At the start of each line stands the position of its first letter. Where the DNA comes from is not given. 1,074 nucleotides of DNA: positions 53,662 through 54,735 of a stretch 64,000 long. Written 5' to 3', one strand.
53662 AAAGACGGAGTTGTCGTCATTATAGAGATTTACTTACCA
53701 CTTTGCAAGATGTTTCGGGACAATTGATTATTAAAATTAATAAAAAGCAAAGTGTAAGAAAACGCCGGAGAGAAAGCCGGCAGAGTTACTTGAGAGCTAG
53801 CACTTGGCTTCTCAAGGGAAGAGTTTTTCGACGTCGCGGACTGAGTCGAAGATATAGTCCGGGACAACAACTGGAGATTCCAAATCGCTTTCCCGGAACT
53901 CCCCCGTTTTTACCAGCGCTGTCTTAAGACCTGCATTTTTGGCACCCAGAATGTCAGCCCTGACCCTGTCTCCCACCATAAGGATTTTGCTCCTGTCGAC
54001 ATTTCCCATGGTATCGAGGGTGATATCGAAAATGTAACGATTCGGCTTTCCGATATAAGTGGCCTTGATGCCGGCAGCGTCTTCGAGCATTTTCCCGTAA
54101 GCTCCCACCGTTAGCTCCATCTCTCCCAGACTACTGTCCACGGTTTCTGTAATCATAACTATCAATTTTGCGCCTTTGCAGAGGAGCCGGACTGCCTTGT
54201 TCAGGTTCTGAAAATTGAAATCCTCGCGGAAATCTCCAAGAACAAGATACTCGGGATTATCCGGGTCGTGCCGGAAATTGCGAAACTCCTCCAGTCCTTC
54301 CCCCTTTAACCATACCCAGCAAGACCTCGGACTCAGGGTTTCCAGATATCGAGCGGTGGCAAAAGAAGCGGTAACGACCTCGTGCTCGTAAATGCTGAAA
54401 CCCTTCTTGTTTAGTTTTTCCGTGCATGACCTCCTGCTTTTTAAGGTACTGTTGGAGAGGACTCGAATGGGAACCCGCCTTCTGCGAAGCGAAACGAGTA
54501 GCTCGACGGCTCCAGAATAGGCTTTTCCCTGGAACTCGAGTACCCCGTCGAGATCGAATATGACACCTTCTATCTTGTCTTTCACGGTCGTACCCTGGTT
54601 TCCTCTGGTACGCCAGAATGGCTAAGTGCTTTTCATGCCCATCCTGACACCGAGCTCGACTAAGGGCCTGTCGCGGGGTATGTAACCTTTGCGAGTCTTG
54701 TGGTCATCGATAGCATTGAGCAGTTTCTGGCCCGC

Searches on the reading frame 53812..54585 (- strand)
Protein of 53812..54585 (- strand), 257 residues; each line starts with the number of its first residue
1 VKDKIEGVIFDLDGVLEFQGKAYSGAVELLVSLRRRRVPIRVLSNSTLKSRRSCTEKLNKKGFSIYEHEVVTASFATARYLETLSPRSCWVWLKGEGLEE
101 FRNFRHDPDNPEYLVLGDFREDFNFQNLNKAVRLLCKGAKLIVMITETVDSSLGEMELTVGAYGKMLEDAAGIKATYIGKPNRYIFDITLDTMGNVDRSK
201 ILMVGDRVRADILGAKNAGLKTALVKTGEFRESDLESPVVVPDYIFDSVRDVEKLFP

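Call 3: search_protein_families(library=pfam, proteins=[window:53812-54585:-])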
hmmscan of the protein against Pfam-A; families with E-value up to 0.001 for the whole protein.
window:53812-54585:- (257 aa): 4 families
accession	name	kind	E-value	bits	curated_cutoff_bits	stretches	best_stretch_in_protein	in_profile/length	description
PF13242.12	Hydrolase_like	-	2.8e-21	75.6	22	1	178-251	2-74/75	HAD-hyrolase-like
PF13344.12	Hydrolase_6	-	5.7e-18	65.3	27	1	8-100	1-94/101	Haloacid dehalogenase-like hydrolase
PF00702.32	Hydrolase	-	1.1e-11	46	26.4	1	5-219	1-191/191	haloacid dehalogenase-like hydrolase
PF13419.12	HAD_2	-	4.5e-07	30.6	23.8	1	165-225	120-178/178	Haloacid dehalogenase-like hydrolase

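Call 4: search_protein_families(library=ncbifam, proteins=[window:53812-54585:-])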
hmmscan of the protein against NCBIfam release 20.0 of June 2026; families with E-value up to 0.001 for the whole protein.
window:53812-54585:- (257 aa): 21 families
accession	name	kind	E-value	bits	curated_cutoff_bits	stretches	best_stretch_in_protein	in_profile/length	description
TIGR01458.1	HAD-SF-IIA-hyp3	hypoth_equivalog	4.3e-45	154.1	175.95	1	5-252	1-250/257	TIGR01458 family HAD-type hydrolase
TIGR01460.1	HAD-SF-IIA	subfamily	7.9e-36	124.1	100.15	1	8-228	1-246/246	HAD-IIA family hydrolase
NF007762.0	PRK10444.1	equivalog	4.2e-30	105.1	368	1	5-253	3-248/250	HAD-IIA family hydrolase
TIGR01452.1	PGP_euk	subfamily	3.5e-27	95.5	201.95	2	115-251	135-278/279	phosphoglycolate/pyridoxal phosphate family phosphatase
TIGR01457.1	HAD-SF-IIA-hyp2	hypoth_equivalog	4.7e-26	91.8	247.65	1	6-251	2-248/249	TIGR01457 family HAD-type hydrolase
NF053752.1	TK1734_fam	exception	5.5e-26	91.4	475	1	7-253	2-256/260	2-phosphoglycolate phosphatase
TIGR01459.1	HAD-SF-IIA-hyp4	hypoth_equivalog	4.1e-19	69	103.75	2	120-227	144-242/242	TIGR01459 family HAD-type hydrolase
TIGR02253.1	CTE7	subfamily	2.7e-14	53.5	169.75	1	178-252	148-220/221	TIGR02253 family HAD-type hydrolase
NF006976.0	PRK09449.1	equivalog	2e-13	50.4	183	1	178-254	148-220/225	pyrimidine 5'-nucleotidase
TIGR02254.1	YjjG_YfnB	equivalog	1.8e-12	47.2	159.9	1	178-252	150-219/223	YjjG family noncanonical pyrimidine nucleotidase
TIGR01456.1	CECR5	hypoth_equivalog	4.1e-09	35.8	139.25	1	174-250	227-314/321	TIGR01456 family HAD-type hydrolase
TIGR01662.1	HAD-SF-IIIA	subfamily_domain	8.2e-09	35.7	44.6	1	144-227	62-140/141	HAD-IIIA family hydrolase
TIGR02252.1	DREG-2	subfamily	1.7e-08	34.5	155.2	1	119-223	98-202/203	HAD hydrolase, REG-2-like, family IA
NF009804.0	PRK13288.1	equivalog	4.1e-08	33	218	1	125-252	84-206/215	pyrophosphatase PpaX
NF053830.1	RUBPPhHalo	equivalog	5.9e-08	32.6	330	1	180-254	159-232/234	ribulose-1,5-bisphosphate 5-phosphatase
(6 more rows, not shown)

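Call 63: search_solved_structures(query=window:53812-54585:-, max_evalue=0.00001)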
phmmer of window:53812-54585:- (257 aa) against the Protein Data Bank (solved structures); distinct sequences matched with E-value up to 0.00001: 34.
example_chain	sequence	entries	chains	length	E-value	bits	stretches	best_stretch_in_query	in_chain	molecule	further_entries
2x4d_A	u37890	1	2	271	1.7e-31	113.2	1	5-251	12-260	PHOSPHOLYSINE PHOSPHOHISTIDINE INORGANIC PYROPHOSPHATE PHOSPHATASE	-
3hlt_A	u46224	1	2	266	5e-29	105.1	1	5-245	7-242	HDHD2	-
2ho4_A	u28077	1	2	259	8.6e-28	101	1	5-245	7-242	Haloacid dehalogenase-like hydrolase domain containing 2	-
1vjr_A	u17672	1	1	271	2.9e-24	89.5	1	3-254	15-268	4-nitrophenylphosphatase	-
1pw5_A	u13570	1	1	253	4.6e-24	88.8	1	1-249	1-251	nagD protein, putative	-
3qgm_A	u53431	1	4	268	5.5e-24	88.6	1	4-253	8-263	p-nitrophenyl phosphatase (Pho2)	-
4jdp_A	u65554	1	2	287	7.1e-24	88.2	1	4-253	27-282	p-nitrophenyl phosphatase (Pho2)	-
2c4n_A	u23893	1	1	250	1.4e-23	87.2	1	5-253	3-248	PROTEIN NAGD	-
4ift_A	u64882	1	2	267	4.7e-20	75.7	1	4-251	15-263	Thermostable NPPase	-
4kn8_A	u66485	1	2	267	1.2e-19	74.3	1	4-251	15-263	Thermostable NPPase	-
4ig4_A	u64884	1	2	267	1.3e-19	74.3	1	4-251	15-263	Thermostable NPPase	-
4o8c_A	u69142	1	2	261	2.2e-19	73.5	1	4-251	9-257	Thermostable NPPase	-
1ydf_A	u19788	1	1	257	2.3e-19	73.4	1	6-250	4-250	hydrolase, haloacid dehalogenase-like family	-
3epr_A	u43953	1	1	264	5.7e-19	72.1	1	6-249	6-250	Hydrolase, haloacid dehalogenase-like family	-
1ys9_A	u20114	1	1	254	6e-19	72.1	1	6-249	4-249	Protein SPy1043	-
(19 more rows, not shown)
